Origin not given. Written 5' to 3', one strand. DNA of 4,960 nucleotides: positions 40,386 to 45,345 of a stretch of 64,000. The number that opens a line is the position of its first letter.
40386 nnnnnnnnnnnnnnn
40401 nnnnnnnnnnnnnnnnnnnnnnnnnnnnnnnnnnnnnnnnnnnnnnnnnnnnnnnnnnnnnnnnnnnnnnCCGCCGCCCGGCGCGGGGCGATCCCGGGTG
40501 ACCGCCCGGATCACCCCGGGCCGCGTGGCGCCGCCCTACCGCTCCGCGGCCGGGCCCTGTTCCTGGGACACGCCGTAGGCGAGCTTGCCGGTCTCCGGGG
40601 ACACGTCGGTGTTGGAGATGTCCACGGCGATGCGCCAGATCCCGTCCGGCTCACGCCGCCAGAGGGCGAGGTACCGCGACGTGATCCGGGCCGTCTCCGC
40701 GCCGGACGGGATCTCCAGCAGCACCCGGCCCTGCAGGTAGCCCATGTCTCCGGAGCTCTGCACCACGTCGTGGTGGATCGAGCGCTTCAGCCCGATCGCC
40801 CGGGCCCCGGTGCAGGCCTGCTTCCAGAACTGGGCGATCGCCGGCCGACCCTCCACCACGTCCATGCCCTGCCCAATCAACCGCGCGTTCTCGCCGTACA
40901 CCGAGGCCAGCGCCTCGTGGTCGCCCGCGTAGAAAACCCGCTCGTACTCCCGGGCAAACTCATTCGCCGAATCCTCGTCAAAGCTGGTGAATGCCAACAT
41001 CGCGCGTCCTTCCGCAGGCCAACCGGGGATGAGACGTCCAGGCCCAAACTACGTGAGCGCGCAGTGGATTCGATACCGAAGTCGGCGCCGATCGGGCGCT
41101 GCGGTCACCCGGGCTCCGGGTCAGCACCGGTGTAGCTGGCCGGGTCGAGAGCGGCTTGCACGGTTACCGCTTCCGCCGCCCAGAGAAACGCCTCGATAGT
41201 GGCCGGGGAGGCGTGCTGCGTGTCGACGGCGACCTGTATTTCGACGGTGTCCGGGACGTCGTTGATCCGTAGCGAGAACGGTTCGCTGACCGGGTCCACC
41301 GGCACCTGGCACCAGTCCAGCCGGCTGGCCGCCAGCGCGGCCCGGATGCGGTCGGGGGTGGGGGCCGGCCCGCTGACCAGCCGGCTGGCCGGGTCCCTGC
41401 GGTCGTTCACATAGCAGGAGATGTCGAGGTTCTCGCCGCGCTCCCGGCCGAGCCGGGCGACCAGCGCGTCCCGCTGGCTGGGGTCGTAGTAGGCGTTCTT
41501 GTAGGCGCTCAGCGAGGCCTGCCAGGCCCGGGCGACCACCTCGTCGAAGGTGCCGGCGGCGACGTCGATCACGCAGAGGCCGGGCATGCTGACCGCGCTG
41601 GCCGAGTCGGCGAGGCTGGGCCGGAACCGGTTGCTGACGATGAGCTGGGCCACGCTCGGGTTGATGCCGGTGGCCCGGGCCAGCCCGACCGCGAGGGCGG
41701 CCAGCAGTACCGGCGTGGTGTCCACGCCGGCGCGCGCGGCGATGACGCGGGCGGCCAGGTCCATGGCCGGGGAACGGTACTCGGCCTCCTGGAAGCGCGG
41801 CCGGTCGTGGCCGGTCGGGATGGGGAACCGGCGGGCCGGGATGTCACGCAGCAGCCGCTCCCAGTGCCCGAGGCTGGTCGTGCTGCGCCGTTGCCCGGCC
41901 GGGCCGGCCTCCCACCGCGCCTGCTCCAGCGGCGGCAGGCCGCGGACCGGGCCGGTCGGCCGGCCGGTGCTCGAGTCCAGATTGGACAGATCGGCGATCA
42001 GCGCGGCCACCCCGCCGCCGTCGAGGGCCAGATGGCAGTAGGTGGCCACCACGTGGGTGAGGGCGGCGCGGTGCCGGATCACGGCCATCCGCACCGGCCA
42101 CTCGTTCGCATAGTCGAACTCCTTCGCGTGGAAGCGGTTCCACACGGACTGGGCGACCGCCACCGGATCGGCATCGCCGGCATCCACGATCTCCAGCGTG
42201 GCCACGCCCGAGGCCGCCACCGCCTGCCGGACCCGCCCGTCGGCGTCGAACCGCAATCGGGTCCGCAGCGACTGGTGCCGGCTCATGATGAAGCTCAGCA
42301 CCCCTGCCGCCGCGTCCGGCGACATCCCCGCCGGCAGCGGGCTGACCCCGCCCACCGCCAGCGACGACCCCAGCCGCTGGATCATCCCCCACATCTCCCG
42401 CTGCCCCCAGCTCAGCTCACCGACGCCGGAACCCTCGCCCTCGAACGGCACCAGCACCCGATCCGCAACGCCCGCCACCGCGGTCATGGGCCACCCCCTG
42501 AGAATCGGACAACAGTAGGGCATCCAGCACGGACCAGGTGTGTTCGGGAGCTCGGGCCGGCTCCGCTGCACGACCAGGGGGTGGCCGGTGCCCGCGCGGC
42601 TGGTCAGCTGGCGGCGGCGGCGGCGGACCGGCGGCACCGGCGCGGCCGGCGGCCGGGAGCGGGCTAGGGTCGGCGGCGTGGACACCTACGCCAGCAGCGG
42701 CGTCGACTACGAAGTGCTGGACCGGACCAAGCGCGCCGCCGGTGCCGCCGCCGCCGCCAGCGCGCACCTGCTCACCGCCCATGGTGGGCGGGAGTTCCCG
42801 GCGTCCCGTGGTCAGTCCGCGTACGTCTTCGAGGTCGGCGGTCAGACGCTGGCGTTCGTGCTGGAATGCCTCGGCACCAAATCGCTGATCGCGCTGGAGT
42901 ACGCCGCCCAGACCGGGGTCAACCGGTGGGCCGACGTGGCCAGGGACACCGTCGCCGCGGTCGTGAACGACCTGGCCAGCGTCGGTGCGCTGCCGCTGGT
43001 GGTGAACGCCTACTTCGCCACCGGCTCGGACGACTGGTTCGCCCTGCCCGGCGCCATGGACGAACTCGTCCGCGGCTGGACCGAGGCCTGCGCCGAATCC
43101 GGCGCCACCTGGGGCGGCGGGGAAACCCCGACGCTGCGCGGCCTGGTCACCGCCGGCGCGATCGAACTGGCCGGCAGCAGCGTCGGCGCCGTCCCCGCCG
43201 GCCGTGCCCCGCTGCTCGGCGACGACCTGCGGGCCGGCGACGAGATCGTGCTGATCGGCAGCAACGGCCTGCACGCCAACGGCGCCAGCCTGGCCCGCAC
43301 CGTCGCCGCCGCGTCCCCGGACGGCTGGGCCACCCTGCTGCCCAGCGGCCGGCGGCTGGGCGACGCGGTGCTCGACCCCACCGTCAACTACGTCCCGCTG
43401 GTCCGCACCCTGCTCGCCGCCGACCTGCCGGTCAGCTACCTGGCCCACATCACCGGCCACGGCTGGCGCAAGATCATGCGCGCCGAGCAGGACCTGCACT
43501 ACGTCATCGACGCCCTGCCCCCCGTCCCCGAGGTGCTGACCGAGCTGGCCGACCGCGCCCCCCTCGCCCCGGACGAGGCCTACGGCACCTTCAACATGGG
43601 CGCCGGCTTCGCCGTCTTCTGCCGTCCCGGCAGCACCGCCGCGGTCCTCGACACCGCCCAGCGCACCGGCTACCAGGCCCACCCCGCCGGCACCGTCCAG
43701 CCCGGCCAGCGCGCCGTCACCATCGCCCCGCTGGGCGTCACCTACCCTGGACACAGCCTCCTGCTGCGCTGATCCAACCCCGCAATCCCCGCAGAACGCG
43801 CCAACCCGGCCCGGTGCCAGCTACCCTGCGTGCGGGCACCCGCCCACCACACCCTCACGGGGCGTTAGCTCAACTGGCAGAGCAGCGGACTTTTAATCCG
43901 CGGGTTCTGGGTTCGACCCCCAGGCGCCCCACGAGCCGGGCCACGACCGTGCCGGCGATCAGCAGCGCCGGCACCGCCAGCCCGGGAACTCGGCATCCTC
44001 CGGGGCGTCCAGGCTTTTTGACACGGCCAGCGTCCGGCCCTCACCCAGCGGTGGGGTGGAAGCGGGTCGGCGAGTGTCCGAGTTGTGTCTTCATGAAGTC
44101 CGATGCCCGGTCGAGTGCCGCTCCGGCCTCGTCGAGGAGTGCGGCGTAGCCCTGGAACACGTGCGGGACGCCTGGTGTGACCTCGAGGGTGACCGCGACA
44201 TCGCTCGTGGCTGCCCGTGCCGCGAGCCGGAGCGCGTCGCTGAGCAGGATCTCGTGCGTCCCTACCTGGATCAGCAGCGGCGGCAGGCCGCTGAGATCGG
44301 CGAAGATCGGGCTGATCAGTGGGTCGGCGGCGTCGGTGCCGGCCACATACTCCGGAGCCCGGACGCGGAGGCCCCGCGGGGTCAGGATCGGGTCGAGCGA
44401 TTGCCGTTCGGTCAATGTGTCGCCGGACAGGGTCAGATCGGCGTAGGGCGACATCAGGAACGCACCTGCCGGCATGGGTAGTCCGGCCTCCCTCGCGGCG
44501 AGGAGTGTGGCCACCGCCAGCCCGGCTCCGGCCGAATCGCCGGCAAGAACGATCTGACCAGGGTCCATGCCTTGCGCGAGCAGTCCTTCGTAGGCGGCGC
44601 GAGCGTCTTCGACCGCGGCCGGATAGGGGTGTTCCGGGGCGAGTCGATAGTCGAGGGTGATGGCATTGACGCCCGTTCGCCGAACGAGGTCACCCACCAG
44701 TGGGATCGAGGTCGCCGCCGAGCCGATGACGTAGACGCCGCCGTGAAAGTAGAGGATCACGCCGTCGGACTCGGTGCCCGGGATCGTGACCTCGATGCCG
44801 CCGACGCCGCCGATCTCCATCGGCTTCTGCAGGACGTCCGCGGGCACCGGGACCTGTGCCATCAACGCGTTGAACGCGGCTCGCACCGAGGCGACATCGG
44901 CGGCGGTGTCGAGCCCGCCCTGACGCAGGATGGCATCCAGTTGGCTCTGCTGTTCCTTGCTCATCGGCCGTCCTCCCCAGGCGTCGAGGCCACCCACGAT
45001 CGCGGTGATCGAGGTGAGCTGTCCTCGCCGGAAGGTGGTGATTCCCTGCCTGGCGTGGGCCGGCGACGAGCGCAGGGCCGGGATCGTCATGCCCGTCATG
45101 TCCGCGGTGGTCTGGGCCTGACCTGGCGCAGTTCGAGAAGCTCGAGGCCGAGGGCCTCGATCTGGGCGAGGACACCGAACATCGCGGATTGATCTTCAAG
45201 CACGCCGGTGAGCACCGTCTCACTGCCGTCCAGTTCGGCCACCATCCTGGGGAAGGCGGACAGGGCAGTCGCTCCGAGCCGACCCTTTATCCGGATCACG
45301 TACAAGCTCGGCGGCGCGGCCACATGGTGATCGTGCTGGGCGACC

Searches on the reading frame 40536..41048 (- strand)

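Call 29: search_protein_families(library=pfam, proteins=[window:40536-41048:-], max_evalue=0.001)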
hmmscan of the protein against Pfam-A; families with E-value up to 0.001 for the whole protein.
window:40536-41048:- (170 aa): 4 families
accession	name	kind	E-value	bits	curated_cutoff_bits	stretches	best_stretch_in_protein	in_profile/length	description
PF14534.12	DUF4440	-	1.6e-12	48.3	25.2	1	33-140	6-107/107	Domain of unknown function (DUF4440)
PF13577.12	SnoaL_4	-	3.5e-07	30.7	24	1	29-141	10-123/126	SnoaL-like domain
PF12680.13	SnoaL_2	-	1.1e-06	29.5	27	1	33-138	2-100/102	SnoaL-like domain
PF13474.12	SnoaL_3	-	0.00017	22.4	22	1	31-141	4-112/121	SnoaL-like domain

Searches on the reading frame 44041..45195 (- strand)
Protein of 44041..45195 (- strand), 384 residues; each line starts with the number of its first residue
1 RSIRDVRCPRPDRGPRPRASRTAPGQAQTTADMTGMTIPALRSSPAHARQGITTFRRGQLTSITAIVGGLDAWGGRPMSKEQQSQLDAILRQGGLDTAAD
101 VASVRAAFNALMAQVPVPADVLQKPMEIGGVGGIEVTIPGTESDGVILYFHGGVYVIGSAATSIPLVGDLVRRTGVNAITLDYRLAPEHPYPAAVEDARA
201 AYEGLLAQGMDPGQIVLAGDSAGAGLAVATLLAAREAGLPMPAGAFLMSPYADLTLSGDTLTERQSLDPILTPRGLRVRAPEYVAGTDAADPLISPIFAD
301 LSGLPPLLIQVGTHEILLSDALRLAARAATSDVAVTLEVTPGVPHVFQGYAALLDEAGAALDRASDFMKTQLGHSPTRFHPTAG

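Call 8: search_protein_families(library=pfam, proteins=[window:44041-45195:-], max_evalue=0.01)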
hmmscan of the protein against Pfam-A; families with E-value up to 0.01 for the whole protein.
window:44041-45195:- (384 aa): 4 families
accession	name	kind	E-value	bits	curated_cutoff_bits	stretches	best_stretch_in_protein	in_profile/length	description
PF07859.19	Abhydrolase_3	-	2.4e-55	188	25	1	147-348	1-209/210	alpha/beta hydrolase fold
PF20434.5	BD-FAE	-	9.1e-09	35.6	26.8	1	145-230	14-106/215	BD-FAE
PF10340.15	Say1_Mug180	-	2e-08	34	21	1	142-259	120-242/374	Steryl acetyl hydrolase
PF00135.34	COesterase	-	0.00017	21.1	27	0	145-186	104-143/515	Carboxylesterase family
